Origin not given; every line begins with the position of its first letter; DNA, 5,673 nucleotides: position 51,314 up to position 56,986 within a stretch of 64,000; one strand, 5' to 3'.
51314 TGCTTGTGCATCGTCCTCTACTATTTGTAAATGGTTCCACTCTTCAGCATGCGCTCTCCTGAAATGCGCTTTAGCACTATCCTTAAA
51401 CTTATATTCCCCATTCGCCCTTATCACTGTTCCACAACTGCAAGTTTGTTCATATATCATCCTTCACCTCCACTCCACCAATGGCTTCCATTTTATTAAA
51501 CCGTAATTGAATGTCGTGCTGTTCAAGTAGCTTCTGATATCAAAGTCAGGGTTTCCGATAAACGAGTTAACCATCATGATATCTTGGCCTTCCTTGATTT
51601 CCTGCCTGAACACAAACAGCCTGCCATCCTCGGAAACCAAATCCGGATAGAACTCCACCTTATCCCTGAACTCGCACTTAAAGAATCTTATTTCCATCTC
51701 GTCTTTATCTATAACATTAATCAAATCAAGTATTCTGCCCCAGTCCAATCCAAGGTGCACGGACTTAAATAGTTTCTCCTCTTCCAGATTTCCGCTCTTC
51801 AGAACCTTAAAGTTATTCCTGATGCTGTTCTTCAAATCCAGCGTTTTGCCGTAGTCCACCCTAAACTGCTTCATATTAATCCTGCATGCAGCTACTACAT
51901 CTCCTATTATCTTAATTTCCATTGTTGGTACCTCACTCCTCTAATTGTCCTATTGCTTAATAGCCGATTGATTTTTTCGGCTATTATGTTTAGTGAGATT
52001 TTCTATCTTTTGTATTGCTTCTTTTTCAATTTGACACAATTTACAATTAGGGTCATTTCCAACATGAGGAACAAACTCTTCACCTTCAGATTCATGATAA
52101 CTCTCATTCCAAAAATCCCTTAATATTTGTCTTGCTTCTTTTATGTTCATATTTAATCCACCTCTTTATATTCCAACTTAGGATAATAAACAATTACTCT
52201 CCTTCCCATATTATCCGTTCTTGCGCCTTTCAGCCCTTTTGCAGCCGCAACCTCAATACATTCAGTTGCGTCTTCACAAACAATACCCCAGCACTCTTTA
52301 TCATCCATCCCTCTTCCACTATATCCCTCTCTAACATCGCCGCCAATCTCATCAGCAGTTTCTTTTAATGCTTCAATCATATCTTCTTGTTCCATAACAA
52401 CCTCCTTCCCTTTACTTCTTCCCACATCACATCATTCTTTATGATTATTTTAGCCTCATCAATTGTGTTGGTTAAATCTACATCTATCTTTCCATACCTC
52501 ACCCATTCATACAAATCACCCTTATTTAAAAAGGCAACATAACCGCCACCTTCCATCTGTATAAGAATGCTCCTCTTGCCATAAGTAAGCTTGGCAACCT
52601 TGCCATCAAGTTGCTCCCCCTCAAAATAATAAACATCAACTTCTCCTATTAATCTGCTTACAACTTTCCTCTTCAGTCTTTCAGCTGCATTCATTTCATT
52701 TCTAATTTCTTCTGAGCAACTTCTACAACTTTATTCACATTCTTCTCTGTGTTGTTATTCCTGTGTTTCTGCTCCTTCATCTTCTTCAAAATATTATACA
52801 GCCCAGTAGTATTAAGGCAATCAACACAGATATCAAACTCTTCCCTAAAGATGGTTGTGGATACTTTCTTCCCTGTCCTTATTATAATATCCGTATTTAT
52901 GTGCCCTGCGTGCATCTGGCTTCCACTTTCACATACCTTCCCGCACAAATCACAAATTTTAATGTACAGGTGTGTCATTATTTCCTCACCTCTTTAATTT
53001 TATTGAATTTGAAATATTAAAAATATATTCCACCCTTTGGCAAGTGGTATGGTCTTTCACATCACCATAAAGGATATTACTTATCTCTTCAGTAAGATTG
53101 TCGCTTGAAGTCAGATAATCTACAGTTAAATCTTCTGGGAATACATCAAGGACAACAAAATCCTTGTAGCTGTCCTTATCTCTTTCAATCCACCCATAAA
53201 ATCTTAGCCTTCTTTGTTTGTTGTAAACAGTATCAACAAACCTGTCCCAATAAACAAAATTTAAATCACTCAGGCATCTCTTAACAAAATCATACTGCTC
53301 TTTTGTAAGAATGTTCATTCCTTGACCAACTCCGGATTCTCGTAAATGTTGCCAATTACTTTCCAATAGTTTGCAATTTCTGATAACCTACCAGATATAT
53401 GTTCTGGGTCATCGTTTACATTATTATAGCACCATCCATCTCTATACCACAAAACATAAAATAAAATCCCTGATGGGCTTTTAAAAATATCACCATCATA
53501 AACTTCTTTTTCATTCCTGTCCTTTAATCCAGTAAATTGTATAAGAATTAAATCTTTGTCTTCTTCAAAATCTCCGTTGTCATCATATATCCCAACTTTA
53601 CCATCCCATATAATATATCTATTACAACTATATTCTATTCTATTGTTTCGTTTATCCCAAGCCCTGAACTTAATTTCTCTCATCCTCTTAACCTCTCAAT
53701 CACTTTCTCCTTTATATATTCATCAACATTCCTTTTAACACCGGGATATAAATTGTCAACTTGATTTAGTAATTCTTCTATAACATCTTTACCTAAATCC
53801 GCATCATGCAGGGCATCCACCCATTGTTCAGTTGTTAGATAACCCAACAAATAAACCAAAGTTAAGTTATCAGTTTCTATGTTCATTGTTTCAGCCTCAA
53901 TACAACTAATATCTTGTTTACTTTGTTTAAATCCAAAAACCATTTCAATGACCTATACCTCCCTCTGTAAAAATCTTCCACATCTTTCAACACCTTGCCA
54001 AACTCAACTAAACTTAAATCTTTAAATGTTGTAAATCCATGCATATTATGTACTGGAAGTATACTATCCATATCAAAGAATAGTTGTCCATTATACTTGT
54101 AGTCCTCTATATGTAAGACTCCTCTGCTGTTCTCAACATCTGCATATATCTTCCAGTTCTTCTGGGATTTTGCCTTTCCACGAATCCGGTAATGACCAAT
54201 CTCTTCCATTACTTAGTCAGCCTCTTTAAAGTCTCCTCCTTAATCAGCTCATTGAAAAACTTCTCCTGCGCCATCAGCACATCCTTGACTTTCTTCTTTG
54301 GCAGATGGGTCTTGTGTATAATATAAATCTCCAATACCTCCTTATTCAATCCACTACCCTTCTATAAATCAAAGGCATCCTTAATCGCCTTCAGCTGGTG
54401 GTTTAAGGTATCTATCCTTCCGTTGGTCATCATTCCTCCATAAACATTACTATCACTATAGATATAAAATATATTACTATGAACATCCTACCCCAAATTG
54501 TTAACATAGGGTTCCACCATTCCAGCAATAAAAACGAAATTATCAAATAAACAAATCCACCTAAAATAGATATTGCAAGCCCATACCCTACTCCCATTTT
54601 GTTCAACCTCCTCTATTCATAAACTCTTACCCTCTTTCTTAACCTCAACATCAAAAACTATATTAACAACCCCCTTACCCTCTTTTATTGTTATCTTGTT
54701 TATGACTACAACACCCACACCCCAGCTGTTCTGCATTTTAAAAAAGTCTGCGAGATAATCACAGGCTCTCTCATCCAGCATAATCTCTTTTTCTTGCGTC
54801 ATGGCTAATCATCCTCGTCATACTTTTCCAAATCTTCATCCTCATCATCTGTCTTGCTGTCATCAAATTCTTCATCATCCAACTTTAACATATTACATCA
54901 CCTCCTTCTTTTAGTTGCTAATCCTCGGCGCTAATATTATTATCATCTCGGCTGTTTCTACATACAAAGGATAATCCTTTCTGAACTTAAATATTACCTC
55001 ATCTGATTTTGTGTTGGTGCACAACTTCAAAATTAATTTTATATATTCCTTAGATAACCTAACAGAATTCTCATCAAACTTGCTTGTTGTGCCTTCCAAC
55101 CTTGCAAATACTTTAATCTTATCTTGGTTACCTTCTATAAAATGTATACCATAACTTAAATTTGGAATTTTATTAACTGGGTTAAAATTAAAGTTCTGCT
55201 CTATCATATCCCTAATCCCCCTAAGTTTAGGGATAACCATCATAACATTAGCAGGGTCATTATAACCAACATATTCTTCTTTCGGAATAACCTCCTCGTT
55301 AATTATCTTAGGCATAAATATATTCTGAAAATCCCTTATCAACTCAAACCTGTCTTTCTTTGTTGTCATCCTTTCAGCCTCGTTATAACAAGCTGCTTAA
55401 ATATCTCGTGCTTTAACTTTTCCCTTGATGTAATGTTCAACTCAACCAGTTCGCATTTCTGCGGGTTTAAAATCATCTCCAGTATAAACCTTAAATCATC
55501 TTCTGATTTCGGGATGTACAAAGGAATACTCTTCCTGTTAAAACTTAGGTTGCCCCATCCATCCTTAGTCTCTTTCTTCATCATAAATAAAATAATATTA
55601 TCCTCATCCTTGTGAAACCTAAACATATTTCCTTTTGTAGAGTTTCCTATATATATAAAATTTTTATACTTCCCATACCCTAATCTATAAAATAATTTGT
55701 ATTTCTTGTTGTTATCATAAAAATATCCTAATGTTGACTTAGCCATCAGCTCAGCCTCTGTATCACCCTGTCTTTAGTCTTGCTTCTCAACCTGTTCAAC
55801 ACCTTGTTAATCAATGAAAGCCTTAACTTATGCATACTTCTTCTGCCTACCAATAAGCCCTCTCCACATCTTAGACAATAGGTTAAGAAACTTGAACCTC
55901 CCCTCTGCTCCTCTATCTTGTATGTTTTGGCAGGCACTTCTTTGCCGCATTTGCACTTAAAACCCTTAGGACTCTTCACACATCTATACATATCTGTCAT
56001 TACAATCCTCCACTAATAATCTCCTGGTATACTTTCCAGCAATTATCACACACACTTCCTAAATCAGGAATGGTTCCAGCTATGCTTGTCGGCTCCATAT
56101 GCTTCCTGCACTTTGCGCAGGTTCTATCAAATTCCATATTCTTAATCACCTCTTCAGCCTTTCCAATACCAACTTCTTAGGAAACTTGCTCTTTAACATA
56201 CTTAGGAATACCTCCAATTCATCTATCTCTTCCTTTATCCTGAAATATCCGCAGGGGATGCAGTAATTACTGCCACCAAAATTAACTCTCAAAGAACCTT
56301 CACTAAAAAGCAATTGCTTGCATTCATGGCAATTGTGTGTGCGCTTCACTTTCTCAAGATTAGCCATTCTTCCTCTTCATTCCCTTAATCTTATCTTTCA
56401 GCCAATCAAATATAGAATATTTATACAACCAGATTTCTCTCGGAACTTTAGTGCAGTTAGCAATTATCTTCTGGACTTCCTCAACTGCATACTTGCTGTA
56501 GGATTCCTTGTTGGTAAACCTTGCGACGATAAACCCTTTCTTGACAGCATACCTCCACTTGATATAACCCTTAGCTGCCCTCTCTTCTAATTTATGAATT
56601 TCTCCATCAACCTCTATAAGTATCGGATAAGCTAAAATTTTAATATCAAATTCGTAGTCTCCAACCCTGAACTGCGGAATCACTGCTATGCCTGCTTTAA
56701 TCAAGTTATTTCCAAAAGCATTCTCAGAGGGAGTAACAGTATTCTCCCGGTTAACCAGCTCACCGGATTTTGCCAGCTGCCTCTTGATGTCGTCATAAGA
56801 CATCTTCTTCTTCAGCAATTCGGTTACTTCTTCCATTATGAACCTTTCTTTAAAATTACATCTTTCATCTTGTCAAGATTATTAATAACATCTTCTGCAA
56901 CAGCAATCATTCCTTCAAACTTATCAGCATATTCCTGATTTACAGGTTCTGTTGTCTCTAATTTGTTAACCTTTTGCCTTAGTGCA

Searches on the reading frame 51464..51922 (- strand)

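Call 63: search_protein_families(library=pfam, proteins=[window:51464-51922:-], max_evalue=0.05)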
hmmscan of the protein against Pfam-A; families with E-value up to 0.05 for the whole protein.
window:51464-51922:- (152 aa): 1 family
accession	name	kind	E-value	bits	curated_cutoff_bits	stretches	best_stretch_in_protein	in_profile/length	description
PF14453.12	ThiS-like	-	0.0074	16.8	26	1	96-130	12-46/57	ThiS-like ubiquitin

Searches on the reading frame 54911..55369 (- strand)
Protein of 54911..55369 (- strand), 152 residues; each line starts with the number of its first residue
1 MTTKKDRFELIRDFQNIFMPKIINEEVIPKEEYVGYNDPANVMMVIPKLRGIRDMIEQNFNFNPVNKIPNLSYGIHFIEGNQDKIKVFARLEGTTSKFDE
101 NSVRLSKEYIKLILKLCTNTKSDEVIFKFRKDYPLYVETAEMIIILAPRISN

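Call 63: search_protein_families(library=pfam, proteins=[window:54911-55369:-], max_evalue=0.05)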
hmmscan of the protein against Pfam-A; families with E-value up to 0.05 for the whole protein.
window:54911-55369:- (152 aa): 1 family
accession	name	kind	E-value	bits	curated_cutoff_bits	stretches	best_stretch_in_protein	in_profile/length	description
PF11894.14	Nup192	-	0.0077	14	28.7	1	96-151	1061-1112/1667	Nuclear pore complex scaffold, nucleoporins 186/192/205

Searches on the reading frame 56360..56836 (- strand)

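Call 63: search_protein_families(library=pfam, proteins=[window:56360-56836:-], max_evalue=0.05)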
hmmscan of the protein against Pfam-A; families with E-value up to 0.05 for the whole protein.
window:56360-56836:- (158 aa): 2 families
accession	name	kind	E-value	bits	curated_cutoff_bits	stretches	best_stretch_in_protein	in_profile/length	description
PF04480.18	DUF559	-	0.00022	21.5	20.6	1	55-115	38-96/109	Protein of unknown function (DUF559)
PF18741.7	MTES_1575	-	0.00029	21.3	38.2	1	41-125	5-93/96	REase_MTES_1575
